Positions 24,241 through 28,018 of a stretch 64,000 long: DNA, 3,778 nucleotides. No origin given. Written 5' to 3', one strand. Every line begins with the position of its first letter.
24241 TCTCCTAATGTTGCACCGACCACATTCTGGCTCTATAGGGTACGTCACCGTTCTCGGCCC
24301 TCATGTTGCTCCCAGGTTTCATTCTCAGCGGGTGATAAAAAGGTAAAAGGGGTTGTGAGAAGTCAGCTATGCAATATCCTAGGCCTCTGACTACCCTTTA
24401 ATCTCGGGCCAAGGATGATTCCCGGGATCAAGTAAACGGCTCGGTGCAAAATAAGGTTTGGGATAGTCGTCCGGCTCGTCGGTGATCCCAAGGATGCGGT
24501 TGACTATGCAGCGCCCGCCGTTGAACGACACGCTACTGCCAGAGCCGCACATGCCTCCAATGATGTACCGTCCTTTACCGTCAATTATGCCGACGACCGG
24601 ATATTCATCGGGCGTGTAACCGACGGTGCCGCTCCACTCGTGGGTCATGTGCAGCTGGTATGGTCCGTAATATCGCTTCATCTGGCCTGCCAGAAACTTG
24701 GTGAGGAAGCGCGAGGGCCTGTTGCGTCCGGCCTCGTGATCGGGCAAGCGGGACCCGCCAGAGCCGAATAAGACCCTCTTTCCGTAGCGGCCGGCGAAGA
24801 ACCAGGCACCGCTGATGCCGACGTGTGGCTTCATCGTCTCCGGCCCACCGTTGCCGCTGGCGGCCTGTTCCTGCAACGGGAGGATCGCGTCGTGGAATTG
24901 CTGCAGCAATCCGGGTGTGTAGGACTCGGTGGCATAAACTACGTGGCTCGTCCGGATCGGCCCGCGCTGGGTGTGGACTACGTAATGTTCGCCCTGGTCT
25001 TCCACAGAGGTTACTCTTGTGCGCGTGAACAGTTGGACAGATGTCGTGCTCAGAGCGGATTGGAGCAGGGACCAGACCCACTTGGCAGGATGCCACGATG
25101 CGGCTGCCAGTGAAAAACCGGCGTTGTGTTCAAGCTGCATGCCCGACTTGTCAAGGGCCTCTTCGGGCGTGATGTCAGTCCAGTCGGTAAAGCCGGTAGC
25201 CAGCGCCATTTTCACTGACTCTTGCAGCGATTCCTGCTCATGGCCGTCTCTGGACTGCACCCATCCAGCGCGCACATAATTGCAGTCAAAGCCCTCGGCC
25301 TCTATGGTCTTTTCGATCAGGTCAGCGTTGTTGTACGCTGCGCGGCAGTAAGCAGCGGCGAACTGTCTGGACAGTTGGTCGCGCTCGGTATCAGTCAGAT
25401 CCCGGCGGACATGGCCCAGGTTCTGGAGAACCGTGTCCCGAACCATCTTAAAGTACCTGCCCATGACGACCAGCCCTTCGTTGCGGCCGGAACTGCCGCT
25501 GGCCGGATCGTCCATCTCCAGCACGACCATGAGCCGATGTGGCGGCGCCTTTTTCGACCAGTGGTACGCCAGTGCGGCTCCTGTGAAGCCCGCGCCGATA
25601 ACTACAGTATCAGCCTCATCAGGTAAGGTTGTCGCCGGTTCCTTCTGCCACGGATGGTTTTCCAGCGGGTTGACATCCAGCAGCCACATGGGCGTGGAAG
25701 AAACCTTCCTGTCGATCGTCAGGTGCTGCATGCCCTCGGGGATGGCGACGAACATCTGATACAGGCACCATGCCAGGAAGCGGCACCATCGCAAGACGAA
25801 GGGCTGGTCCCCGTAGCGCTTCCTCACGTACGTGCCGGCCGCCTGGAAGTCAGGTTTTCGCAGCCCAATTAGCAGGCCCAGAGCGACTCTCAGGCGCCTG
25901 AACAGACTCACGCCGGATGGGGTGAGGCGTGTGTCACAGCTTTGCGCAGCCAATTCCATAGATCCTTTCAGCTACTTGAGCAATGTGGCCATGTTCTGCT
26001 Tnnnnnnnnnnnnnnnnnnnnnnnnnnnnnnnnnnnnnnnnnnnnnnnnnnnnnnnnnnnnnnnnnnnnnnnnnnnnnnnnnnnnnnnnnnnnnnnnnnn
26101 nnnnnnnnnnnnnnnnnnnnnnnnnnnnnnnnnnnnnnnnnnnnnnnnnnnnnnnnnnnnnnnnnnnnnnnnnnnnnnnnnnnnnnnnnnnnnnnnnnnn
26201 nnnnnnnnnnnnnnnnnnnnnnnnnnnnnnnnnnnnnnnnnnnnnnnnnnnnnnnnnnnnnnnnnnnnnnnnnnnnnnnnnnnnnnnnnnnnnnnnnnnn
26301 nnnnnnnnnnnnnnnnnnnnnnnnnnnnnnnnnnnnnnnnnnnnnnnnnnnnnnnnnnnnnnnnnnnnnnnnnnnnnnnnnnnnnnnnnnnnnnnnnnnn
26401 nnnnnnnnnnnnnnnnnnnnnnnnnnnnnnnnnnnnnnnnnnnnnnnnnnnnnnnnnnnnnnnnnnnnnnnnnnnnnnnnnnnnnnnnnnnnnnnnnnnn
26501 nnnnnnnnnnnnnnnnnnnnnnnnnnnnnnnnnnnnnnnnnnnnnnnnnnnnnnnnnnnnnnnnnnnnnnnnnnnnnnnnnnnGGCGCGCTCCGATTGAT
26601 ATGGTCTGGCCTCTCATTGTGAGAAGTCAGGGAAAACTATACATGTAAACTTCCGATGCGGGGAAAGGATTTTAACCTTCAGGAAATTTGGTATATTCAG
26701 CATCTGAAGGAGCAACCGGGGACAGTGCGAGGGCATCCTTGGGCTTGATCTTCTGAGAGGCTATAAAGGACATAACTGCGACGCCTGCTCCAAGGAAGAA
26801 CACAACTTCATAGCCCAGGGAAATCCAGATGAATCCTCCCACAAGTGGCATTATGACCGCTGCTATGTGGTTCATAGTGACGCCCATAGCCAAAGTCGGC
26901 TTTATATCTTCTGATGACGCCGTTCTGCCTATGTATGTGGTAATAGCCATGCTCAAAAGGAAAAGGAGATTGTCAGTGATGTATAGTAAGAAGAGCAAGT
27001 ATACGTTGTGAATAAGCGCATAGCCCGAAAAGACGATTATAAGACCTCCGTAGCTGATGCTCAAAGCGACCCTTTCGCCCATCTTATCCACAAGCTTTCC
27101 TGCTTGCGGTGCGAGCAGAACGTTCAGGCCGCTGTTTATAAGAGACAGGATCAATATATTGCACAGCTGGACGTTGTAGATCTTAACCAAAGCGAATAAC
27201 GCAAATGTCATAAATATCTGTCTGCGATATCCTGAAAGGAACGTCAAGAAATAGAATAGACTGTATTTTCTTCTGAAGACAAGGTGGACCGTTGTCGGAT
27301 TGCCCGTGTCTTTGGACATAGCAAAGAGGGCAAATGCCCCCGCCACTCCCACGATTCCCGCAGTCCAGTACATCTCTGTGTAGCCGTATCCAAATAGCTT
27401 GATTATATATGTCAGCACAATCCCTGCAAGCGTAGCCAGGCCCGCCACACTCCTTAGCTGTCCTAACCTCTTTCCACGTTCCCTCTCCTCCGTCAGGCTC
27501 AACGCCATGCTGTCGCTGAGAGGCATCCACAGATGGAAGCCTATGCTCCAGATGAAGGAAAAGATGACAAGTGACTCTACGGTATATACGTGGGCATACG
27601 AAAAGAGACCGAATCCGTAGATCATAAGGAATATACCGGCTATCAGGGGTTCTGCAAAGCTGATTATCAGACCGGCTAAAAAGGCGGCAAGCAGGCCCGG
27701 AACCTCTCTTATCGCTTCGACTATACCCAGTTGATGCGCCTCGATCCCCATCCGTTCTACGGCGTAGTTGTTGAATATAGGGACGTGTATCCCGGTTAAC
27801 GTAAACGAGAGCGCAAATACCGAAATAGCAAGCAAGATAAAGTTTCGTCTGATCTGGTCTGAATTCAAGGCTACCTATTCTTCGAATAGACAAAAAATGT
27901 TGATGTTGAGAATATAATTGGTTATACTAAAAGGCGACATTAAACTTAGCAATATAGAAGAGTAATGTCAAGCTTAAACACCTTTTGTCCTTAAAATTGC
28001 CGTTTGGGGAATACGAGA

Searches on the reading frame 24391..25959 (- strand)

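Call 13: search_protein_families(library=pfam, proteins=[window:24391-25959:-], max_evalue=0.001)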
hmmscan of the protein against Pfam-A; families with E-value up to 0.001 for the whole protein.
window:24391-25959:- (522 aa): 2 families
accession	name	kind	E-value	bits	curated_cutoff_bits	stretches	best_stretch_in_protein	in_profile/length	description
PF01266.30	DAO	-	2.1e-37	129.9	27.9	1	117-487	1-352/353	FAD dependent oxidoreductase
PF13738.12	Pyr_redox_3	-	0.00016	21.5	30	0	300-347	88-135/305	Pyridine nucleotide-disulphide oxidoreductase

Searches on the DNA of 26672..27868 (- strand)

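Call 58: search_with_rna_model(model_id=R1, sources=[L005, L054, L102, L039, L067, L120, L121], max_evalue=0.1)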
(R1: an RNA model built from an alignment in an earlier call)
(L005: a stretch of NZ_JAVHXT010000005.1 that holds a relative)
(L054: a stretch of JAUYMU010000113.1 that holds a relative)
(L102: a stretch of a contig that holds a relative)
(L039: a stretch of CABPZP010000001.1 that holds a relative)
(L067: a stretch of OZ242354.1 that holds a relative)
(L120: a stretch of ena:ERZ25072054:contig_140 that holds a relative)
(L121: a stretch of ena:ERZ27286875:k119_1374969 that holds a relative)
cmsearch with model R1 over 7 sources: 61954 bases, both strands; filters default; matches with E-value up to 0.1: 12.
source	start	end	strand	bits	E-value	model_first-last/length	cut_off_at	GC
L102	2767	2796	+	48.6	2.6e-10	1-30/30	no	0.63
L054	2414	2443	-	46.2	1.1e-09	1-30/30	no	0.53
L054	2265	2294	+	44.7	2.5e-09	1-30/30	no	0.67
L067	3233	3262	+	44.4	2.9e-09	1-30/30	no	0.57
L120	38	67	-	43.9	3.9e-09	1-30/30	no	0.63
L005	3732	3761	-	41.9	1.2e-08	1-30/30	no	0.6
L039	7106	7135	-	40.6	2.7e-08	1-30/30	no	0.7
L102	2850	2879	-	34.2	1.1e-06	1-30/30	no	0.7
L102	2431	2459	+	21.5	0.0016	1-30/30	no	0.79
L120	40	61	+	19.6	0.0046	7-28/30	no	0.73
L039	7108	7129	+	15.9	0.04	7-28/30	no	0.82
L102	2773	2794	-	15.5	0.05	7-28/30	no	0.73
